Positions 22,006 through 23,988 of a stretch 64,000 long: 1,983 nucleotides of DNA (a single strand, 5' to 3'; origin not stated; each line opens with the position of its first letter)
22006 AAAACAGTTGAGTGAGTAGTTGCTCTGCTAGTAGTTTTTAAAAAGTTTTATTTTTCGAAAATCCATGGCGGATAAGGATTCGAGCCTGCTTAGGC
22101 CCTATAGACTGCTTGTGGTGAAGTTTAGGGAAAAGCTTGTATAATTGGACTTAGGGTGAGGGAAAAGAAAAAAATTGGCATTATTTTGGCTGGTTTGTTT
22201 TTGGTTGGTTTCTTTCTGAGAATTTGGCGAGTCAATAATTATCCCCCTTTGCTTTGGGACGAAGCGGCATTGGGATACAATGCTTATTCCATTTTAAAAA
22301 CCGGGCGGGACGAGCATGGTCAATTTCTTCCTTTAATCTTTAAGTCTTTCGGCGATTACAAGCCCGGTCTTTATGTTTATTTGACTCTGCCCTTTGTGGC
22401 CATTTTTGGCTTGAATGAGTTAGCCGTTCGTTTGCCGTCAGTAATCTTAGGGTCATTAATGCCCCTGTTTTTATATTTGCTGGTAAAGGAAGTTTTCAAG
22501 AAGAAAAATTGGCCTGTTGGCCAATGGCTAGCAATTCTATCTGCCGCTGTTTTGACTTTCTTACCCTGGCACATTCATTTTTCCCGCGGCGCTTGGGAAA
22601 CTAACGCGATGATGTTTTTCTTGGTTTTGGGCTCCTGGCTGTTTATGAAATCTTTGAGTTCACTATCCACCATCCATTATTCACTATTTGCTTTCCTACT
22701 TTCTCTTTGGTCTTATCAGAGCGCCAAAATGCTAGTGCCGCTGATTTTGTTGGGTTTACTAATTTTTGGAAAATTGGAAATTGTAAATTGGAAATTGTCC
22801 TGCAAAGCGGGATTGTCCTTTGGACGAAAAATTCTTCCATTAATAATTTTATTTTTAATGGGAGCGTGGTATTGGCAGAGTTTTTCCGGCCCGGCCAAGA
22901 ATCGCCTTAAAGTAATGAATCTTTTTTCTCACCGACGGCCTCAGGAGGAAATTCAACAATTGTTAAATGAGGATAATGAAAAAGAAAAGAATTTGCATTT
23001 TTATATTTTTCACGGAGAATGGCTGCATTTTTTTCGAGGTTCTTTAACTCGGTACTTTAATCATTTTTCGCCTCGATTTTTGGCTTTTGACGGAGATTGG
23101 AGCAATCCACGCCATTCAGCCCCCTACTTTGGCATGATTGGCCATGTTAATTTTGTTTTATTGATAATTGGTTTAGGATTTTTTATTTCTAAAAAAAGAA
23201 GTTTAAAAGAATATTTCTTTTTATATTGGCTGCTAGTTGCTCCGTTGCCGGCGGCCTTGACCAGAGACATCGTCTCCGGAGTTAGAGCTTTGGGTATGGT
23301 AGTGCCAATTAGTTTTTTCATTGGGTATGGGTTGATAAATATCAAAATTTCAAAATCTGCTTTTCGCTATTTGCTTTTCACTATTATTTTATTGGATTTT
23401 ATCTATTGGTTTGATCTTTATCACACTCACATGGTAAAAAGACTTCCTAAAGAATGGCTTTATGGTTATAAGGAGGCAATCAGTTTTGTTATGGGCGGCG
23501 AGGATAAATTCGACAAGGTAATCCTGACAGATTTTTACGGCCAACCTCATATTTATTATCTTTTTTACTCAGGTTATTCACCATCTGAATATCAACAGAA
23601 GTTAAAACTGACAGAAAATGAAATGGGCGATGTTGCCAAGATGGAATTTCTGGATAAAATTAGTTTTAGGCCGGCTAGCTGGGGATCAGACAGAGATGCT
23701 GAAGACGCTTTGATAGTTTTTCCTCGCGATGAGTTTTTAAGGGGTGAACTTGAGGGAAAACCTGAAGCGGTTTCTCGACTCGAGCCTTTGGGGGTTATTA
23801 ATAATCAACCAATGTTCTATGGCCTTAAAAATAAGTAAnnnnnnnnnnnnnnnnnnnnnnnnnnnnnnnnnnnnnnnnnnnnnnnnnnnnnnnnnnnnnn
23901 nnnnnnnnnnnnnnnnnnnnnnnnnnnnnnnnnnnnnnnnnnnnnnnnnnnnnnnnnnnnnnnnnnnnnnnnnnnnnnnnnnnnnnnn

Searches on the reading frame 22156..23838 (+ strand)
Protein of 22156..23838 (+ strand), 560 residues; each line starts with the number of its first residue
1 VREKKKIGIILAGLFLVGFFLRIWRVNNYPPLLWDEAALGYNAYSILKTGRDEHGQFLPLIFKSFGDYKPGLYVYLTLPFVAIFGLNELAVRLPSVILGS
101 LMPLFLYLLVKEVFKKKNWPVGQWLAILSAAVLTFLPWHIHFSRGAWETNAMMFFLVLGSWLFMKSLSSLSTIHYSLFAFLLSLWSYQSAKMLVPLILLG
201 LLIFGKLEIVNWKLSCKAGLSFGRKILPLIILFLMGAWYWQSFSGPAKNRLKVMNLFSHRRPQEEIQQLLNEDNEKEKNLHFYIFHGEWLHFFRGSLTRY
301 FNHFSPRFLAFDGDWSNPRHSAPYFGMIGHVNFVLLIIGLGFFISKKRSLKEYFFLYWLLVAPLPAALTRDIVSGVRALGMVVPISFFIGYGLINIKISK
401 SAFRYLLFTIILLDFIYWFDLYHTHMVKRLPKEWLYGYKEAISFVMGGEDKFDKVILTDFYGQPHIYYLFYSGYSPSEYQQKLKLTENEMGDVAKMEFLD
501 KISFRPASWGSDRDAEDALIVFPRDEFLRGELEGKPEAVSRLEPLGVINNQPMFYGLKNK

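Call 13: search_protein_families(library=pfam, proteins=[window:22156-23838:+], max_evalue=0.001)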
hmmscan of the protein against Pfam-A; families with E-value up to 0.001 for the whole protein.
window:22156-23838:+ (560 aa): 2 families
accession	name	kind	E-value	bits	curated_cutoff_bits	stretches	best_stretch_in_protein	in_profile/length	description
PF02366.24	PMT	-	2e-08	34.6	22.7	1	14-225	3-214/245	Dolichyl-phosphate-mannose-protein mannosyltransferase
PF13231.12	PMT_2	-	3.6e-06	27.7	26.1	1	70-204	3-132/160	Dolichyl-phosphate-mannose-protein mannosyltransferase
